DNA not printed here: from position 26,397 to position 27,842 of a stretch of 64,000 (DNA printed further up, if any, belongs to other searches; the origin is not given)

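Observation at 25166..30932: Small integrative element inserted in tRNA-Ala(CGC) with exact 45-bp att duplication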

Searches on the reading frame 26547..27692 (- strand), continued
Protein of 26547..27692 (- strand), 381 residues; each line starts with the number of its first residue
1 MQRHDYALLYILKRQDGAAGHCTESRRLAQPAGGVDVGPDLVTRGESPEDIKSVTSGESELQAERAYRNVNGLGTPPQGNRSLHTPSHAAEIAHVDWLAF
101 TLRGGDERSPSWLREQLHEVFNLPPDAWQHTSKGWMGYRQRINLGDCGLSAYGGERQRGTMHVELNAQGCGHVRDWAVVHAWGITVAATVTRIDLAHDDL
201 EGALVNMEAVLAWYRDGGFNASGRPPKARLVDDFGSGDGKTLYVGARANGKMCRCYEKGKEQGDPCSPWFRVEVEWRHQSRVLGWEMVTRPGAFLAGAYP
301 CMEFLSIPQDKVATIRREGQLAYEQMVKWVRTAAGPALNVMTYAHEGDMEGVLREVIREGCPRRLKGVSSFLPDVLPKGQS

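Call 25: find_related_loci(query=A1, collection=genome_contigs, flank=10000)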
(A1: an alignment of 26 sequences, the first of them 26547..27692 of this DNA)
Query A1 (381 aa) in genome_contigs; peptide patterns used: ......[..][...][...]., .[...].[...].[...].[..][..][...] (x = any residue, [..] = any of these).
515 stretches matched a pattern; 441 encode a relative of the query (tblastn E <= 1e-3); the best 80 are kept; 80 distinct loci.
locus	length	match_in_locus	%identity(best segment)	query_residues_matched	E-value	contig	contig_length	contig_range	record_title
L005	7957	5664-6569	50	87-380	1e-104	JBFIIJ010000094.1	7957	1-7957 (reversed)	MAG: Gammaproteobacteria bacterium isolate Mix_sand11.2021.09.Z.47 k141_2968307_length_7957_cov_9.9747, whole genome sho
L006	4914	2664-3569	49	87-380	2e-104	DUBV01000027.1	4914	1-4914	MAG TPA_asm: Thiotrichaceae bacterium isolate UWMA-0311 NODE_21705_length_4914_cov_0.093873, whole genome shotgun sequen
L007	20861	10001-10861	53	92-376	2e-103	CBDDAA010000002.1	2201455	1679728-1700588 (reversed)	MAG: Granulosicoccaceae bacterium isolate 212068ec-03f6-4731-bd46-ab028424148a genome assembly, contig: contig_2, whole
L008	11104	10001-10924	49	75-376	1e-98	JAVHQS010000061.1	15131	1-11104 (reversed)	MAG: Gallionella sp. isolate WB02no18_59_23 NODE_2453_length_15131_cov_13.691165, whole genome shotgun sequence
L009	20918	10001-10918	49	75-374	2e-100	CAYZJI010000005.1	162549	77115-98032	MAG TPA_asm: uncultured Enterobacteriaceae bacterium isolate SRP237561_co1_343 genome assembly, contig: NODE_97_length_1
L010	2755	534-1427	47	91-380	2e-100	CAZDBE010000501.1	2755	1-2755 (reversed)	MAG TPA_asm: uncultured Pirellulaceae bacterium isolate SRP268394_co2_151 genome assembly, contig: NODE_44314_length_275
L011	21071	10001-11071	44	15-377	2e-97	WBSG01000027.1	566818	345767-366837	Betaproteobacteria bacterium SCN2 NODE_3_length_566818_cov_50.766713, whole genome shotgun sequence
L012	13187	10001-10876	50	78-368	8e-97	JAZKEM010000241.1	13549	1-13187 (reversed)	MAG: Pseudomonadota bacterium isolate DC_HB_02_SPN181219-bin032_1 DCHB02SPN_B032_1_000000000241, whole genome shotgun se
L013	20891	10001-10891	49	89-376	9e-96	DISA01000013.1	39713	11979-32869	MAG TPA_asm: Gallionellaceae bacterium UBA6222 UBA6222_contig_4834, whole genome shotgun sequence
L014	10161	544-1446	48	75-376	5e-96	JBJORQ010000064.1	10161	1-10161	MAG: Pseudomonadota bacterium isolate Yukon_2004-1_F_bin.5 scaffold_343, whole genome shotgun sequence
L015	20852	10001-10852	51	93-375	2e-95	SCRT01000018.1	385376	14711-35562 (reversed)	MAG: Nevskiaceae bacterium isolate FW106-02_bin.14 FW106-02_bin.14-15817, whole genome shotgun sequence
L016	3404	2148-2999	47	91-373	2e-95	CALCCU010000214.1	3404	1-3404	MAG TPA_asm: uncultured Gammaproteobacteria bacterium isolate ERR257714_bin.107_CONCOCT_v1.1_MAG genome assembly, contig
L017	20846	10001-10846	51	90-381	9e-94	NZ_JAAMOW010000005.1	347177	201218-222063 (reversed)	Solimonas terrae strain KIS83-12 NODE_5_length_347177_cov_58.828486, whole genome shotgun sequence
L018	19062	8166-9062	49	76-381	1e-93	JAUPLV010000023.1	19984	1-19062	MAG: Pseudomonadota bacterium isolate erpe_2018_pw_27hr_WHONDRS-PP48-000094_A_bin.9 scaffold_47, whole genome shotgun se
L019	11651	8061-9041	47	54-380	7e-93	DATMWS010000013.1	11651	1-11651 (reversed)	MAG TPA_asm: Thiobacillus sp. isolate SMAG_U13100 k141_190047, whole genome shotgun sequence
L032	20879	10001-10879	47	74-365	1e-83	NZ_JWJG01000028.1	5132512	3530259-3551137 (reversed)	Noviherbaspirillum autotrophicum strain TSA66 contig01, whole genome shotgun sequence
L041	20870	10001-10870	44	86-372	7e-79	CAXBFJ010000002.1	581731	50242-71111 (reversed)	MAG TPA_asm: uncultured Panacagrimonas sp. isolate ERR2762141_binner13_Refined_21 genome assembly, contig: ERZ3421844.14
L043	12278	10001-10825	49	87-366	3e-78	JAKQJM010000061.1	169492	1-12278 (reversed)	MAG: Pseudomonadota bacterium isolate USDV_maxbin.051 k141_391542, whole genome shotgun sequence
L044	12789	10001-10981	41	41-366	3e-77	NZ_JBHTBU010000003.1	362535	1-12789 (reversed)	Herminiimonas glaciei strain CCUG 59859 GCM70025282_5, whole genome shotgun sequence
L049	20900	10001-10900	41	90-379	1e-74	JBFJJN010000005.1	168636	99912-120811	MAG: Methylophilaceae bacterium isolate Mix_sand17.2022.03.D.24 k141_3590119_length_168636_cov_13.0917, whole genome sho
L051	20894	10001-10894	43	85-381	5e-74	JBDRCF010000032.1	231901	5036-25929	MAG: Pseudomonadota bacterium isolate MEGAHIT-group-1.17 k141_11935444, whole genome shotgun sequence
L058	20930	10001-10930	39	76-380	2e-71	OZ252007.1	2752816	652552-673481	MAG: Methylophilaceae bacterium isolate f6eb45ad-314f-4aa5-a741-159cfeaa5a53 genome assembly, chromosome: 1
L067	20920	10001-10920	46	75-375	3e-67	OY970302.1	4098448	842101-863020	MAG: uncultured proteobacterium isolate MFD10064.bin.1.20 genome assembly, chromosome: 1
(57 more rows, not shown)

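Call 38: search_protein_families(library=pfam, alignment_id=A2, max_evalue=0.001)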
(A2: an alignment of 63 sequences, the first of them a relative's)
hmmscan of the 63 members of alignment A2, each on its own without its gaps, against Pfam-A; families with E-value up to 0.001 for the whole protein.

A. member 1, L007:8067-8390:+ (108 aa): 0 families

B. families by the number of members that match (of 63 scanned): 37 families (the first 25 are shown)
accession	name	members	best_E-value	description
PF03235.19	GmrSD_N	2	1.3e-24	GmrSD restriction endonuclease, N-terminal domain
PF18735.6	HEPN_RiboL-PSP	2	8.4e-11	RiboL-PSP-HEPN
PF22718.1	SNaCT13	1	2.6e-59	Short NACHT-associated C-Terminal domain, family 13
PF00106.31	adh_short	1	8.5e-52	short chain dehydrogenase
PF09195.17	Endonuc-BglII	1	1.9e-50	Restriction endonuclease BglII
PF17278.7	DUF5343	1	6.2e-42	Family of unknown function (DUF5343)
PF13561.12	adh_short_C2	1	1.7e-38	Enoyl-(Acyl carrier protein) reductase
PF13602.12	ADH_zinc_N_2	1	1.2e-32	Zinc-binding dehydrogenase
PF05063.20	MT-A70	1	2.3e-29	MT-A70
PF13271.11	DUF4062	1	2.1e-28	Domain of unknown function (DUF4062)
PF08867.16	FRG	1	6.8e-26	FRG domain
PF00078.32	RVT_1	1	2.8e-20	Reverse transcriptase (RNA-dependent DNA polymerase)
PF13784.11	Fic_N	1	3.3e-20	Fic/DOC family N-terminal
PF02661.23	Fic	1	7.4e-20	Fic/DOC family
PF13175.12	AAA_15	1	1.3e-17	AAA ATPase domain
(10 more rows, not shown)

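Call 39: search_protein_families(library=padloc, alignment_id=A2, max_evalue=0.00001)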
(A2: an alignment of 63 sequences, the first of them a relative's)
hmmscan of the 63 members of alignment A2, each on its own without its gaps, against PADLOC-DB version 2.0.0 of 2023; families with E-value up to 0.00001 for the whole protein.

A. member 1, L007:8067-8390:+ (108 aa): 0 families

B. families by the number of members that match (of 63 scanned): 171 families (the first 25 are shown)
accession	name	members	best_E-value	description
PDLC03877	NsnA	2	2.9e-65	-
PDLC04027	PD-T4-2_A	2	1.7e-55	-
PDLC00424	ThsB1|ThsB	1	5.4e-124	TIR-like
PDLC02939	RT_II-A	1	1.6e-121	-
PDLC03963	SoFic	1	6.7e-108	-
PDLC02936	RT_I-A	1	3.8e-104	-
PDLC03221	MTase_II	1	9.2e-93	Type II methyltransferase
PDLC02928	NDT_II-A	1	5.5e-80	-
PDLC03262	MTase_II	1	1.3e-79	Type II methyltransferase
PDLC04368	PDC-M05A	1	5e-79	-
PDLC04589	PDC-M34A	1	1.5e-70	-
PDLC04592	PDC-M34B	1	4.9e-68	-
PDLC04379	PDC-M05B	1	1.5e-67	-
PDLC02940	RT_II-A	1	4.5e-65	-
PDLC02941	RT_II-A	1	5.1e-64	-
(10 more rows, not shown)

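Call 43: find_related_loci(query=A1, collection=viral_contigs, flank=10000)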
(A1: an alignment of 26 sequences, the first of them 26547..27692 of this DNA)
Query A1 (381 aa) in viral_contigs; peptide patterns used: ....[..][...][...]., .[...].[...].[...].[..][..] (x = any residue, [..] = any of these).
600 stretches matched a pattern (row limit reached: there are more); 537 encode a relative of the query (tblastn E <= 1e-3); the best 80 are kept; 80 distinct loci.
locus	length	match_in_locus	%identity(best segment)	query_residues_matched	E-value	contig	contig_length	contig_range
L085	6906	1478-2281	42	95-367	6e-67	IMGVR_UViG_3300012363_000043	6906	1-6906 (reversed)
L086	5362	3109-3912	43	95-365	1e-61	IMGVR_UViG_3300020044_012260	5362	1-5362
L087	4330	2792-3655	38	75-366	4e-53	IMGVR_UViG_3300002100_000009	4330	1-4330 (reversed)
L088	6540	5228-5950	41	131-372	6e-51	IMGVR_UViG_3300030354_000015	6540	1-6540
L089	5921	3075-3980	34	76-372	4e-50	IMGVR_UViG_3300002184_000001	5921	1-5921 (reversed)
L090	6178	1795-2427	44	131-341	2e-49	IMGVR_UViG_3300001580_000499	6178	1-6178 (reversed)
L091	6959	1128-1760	44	131-341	6e-49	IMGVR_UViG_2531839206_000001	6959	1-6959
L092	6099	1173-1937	39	87-341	1e-48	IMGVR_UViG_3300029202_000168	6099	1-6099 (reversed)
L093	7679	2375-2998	43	131-339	2e-48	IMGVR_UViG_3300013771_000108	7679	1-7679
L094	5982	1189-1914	39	131-372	1e-45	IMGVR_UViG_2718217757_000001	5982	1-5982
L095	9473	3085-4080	30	39-369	3e-44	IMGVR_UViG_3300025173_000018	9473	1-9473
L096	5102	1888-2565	38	142-369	6e-41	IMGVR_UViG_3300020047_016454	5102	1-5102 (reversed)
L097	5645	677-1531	35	91-369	1e-40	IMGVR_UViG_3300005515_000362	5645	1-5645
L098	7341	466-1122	36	147-366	1e-39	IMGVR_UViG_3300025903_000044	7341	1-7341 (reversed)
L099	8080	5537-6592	28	68-376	1e-39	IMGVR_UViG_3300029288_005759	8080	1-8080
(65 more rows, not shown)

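Call 84: search_solved_structures(query=A1, max_evalue=0.001)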
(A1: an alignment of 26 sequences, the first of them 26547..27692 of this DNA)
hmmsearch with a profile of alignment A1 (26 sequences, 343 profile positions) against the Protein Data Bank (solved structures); distinct sequences matched with E-value up to 0.001: 1.
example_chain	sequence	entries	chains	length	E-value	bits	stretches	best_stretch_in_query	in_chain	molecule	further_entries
4cij_A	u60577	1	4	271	6.3e-21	77.8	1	57-250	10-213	GST REP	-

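Call 85: search_solved_structures(query=A1, max_evalue=0.001, show_alignments=1)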
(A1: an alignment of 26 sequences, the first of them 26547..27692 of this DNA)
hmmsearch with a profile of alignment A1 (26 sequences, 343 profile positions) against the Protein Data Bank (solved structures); distinct sequences matched with E-value up to 0.001: 1.
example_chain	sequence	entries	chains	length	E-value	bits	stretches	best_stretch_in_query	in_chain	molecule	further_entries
4cij_A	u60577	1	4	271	6.3e-21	77.8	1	57-250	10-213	GST REP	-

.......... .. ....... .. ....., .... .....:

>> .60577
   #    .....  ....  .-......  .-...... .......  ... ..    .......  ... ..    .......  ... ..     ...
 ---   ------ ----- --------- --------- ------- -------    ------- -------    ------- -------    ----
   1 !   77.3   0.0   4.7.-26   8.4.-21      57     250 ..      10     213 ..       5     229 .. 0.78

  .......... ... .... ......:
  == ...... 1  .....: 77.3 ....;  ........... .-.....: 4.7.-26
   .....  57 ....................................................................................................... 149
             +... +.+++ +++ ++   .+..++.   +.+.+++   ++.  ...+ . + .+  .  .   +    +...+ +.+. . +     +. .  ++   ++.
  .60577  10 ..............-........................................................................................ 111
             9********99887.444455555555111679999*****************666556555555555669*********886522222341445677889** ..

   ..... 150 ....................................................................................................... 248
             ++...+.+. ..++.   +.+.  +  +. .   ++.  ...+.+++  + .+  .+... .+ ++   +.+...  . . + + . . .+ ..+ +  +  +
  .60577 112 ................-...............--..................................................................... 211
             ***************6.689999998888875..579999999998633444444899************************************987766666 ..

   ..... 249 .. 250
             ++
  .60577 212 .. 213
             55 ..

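Call 94: search_protein_families(library=pfam, proteins=[L086:14-1126:+, L086:1523-2602:+, L086:2812-3948:+, L086:1047-1397:+, L086:4431-4799:+, L086:3959-4237:+, L086:4068-4292:+, L086:4861-5094:+], max_evalue=0.01)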
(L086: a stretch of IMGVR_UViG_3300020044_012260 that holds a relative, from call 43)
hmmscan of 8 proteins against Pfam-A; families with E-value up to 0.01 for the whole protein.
L086:14-1126:+ (370 aa): 0 families

L086:1523-2602:+ (359 aa): 4 families
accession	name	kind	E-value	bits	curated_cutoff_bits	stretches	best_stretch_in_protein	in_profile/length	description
PF05707.18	Zot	-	1.2e-18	67.8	20.3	1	42-167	64-193/197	Zonular occludens toxin (Zot)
PF09848.15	SLFN-g3_helicase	-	6.8e-05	22.7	24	1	3-33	4-36/354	Schlafen group 3, DNA/RNA helicase domain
PF13238.12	AAA_18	-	0.0063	17.4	29.4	0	4-107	2-105/128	AAA domain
PF20720.3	nSTAND3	-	0.008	16.3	27.2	0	4-45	21-62/155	Novel STAND NTPase 3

L086:2812-3948:+ (378 aa): 1 family
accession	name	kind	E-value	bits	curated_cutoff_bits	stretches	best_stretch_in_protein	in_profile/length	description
PF02486.25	Rep_trans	-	3e-16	60.1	29.6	1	190-295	1-111/201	Replication initiation factor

L086:1047-1397:+ (116 aa): 0 families

L086:4431-4799:+ (122 aa): 1 family
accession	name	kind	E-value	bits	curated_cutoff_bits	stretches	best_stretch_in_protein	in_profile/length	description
PF05356.16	Phage_Coat_B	-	3.1e-14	53.2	23.5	1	71-122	6-56/56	Inovirus Coat protein B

L086:3959-4237:+ (92 aa): 0 families

L086:4068-4292:+ (74 aa): 0 families

L086:4861-5094:+ (77 aa): 0 families
